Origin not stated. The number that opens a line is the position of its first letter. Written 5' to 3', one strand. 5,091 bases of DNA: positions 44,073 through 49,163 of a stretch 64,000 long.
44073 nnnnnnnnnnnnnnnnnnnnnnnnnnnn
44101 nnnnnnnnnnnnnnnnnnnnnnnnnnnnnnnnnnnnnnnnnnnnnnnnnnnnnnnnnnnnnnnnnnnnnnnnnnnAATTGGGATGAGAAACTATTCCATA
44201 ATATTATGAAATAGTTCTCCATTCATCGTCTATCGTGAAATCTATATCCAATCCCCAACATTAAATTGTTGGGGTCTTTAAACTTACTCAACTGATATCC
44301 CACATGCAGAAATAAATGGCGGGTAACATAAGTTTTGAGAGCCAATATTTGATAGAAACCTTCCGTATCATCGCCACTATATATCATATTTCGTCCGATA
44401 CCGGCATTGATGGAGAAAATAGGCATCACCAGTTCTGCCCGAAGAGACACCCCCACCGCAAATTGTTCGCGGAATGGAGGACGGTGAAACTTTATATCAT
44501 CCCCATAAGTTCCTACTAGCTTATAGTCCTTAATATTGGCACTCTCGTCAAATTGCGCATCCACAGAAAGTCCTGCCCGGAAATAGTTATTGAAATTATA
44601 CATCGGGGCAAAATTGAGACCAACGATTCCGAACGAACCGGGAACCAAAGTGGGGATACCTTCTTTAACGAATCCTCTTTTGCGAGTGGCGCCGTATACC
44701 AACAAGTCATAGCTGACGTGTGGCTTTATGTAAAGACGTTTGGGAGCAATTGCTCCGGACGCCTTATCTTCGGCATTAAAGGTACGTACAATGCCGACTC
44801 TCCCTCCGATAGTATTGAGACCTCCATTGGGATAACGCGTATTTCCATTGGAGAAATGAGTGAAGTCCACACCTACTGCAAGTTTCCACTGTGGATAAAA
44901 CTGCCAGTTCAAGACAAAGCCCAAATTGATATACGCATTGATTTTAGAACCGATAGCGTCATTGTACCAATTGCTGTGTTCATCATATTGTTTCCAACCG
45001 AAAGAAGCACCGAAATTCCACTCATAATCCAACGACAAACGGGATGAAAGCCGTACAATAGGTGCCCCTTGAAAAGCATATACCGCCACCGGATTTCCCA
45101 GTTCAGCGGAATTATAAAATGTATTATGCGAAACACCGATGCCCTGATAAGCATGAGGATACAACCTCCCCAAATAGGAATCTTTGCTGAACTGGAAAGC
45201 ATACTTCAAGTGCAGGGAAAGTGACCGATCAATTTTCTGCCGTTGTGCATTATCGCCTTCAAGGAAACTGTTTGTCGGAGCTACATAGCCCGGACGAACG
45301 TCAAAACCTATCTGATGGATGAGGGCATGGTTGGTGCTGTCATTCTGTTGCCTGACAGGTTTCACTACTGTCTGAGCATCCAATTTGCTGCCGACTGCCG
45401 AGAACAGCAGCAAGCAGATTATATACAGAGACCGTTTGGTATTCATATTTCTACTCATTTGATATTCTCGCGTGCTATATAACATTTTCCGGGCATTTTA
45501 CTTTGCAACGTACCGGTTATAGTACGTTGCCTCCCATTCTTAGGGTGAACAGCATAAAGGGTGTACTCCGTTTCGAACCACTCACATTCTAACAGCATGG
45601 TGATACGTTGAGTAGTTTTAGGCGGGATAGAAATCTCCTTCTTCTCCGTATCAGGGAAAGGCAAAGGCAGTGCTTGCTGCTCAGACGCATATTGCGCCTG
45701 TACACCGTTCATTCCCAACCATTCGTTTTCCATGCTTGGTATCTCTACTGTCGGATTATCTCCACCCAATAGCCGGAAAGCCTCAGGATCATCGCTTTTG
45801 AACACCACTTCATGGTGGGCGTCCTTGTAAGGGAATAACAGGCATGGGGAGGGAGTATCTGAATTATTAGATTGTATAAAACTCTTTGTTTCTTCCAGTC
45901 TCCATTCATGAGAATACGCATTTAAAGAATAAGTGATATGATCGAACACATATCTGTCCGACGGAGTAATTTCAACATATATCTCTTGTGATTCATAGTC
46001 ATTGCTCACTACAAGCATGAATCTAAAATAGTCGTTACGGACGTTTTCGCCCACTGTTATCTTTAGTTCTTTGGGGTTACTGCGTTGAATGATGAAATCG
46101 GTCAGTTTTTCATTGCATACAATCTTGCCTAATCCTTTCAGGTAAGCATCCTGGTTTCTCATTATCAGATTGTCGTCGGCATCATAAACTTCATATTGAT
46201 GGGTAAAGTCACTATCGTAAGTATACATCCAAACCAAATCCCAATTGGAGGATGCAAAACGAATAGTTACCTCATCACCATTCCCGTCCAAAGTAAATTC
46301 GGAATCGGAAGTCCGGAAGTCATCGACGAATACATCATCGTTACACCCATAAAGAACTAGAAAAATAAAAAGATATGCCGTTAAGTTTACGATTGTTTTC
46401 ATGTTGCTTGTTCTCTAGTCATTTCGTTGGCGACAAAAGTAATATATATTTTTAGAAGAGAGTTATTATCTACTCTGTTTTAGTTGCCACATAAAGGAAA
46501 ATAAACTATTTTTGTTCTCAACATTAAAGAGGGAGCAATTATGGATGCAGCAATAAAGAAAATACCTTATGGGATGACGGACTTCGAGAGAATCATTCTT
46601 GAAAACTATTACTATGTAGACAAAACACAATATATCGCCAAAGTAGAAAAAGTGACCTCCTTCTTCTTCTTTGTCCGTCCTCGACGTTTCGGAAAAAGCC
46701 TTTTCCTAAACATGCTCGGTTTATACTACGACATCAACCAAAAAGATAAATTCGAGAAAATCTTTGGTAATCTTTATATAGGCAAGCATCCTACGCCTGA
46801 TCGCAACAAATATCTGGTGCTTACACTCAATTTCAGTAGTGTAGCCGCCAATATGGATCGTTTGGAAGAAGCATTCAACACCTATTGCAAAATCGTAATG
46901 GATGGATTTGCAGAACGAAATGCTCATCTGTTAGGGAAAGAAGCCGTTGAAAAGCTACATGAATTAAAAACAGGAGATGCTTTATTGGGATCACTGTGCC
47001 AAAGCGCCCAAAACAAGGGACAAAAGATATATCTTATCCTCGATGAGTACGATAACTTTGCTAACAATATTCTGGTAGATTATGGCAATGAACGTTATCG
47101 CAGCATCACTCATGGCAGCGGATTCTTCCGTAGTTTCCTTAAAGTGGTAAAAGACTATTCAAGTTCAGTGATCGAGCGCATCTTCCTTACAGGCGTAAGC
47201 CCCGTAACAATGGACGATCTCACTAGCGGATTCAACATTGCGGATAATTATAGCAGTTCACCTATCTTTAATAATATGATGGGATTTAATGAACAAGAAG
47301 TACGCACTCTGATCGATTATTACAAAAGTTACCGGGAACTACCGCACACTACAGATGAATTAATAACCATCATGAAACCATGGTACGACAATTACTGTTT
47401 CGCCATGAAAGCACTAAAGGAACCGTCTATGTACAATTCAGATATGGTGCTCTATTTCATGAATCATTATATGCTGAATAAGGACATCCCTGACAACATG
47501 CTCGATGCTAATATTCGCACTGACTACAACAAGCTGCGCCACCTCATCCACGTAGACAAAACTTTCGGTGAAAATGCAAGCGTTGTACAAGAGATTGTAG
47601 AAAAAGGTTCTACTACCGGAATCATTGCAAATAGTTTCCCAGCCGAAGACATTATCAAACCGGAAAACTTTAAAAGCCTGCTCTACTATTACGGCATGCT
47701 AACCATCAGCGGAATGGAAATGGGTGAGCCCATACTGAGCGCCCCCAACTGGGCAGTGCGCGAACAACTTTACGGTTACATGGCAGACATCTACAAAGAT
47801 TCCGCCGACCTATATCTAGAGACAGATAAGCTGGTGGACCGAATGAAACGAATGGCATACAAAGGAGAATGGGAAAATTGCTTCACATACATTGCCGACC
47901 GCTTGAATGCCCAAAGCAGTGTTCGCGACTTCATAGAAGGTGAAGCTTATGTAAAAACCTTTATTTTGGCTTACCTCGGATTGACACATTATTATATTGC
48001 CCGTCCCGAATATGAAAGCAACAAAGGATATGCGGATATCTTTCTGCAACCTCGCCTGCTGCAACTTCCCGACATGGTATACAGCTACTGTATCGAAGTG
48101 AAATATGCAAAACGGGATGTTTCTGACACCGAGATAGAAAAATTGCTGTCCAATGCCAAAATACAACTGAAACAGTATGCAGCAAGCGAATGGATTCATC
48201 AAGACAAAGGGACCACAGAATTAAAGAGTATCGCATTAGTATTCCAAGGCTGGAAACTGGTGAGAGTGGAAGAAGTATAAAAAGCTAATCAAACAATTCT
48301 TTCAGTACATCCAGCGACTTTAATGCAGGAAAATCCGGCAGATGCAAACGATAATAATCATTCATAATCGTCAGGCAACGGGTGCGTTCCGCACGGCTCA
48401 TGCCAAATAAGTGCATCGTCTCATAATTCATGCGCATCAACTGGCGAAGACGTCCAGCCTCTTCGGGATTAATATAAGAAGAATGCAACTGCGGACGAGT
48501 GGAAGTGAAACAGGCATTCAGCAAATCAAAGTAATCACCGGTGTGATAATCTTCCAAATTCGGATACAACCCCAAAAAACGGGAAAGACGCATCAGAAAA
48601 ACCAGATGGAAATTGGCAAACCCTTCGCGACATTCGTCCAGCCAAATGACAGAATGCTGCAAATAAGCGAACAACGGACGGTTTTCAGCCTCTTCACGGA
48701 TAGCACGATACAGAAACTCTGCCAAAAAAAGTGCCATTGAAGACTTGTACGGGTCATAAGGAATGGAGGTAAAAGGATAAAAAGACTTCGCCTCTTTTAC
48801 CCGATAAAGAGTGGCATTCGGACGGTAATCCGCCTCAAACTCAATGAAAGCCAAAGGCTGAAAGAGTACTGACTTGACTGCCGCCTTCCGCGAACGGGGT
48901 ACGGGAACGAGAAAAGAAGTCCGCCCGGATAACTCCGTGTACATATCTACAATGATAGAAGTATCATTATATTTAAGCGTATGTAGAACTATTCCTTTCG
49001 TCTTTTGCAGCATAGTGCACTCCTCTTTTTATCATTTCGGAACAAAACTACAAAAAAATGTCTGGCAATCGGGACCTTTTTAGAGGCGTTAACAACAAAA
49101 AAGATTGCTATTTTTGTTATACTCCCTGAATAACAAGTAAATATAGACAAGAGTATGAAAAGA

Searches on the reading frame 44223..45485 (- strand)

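Call 57: search_protein_families(library=pfam, proteins=[window:44223-45485:-], max_evalue=0.00001)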
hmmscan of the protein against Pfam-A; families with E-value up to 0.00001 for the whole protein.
window:44223-45485:- (420 aa): 1 family
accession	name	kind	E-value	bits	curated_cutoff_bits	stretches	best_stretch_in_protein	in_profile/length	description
PF09411.16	PagL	-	8.5e-11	42.6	23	1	114-232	24-135/136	Lipid A 3-O-deacylase (PagL)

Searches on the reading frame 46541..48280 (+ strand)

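Call 4: search_protein_families(library=pfam, proteins=[window:46541-48280:+], max_evalue=0.01)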
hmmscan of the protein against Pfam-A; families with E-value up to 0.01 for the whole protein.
window:46541-48280:+ (579 aa): 2 families
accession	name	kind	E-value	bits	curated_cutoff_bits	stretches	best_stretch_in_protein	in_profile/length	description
PF09820.16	AAA-ATPase_like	-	8.8e-60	202.4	26.1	1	9-228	1-201/201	Predicted AAA-ATPase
PF08011.17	PDDEXK_9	-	5.6e-26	91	25.5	1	467-578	2-105/105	PD-(D/E)XK nuclease superfamily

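Call 5: search_protein_families(library=ncbifam, proteins=[window:46541-48280:+], max_evalue=0.01)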
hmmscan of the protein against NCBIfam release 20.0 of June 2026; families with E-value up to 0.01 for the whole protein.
window:46541-48280:+ (579 aa): 0 families

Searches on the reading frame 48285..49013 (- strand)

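Call 4: search_protein_families(library=pfam, proteins=[window:48285-49013:-], max_evalue=0.01)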
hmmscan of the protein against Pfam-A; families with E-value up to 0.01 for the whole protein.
window:48285-49013:- (242 aa): 2 families
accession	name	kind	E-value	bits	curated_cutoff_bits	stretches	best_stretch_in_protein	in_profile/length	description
PF02565.21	RecO_C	-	1.6e-18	67.3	22.1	1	87-233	3-155/157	Recombination protein O C terminal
PF11967.14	RecO_N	-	1.7e-15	57.2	27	1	1-79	1-78/80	Recombination protein O N terminal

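Call 5: search_protein_families(library=ncbifam, proteins=[window:48285-49013:-], max_evalue=0.01)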
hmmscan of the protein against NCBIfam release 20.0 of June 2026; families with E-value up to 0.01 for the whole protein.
window:48285-49013:- (242 aa): 1 family
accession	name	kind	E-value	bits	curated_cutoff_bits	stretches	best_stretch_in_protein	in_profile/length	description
TIGR00613.1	reco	equivalog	4.4e-18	65.6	48.7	1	4-239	2-238/239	DNA repair protein RecO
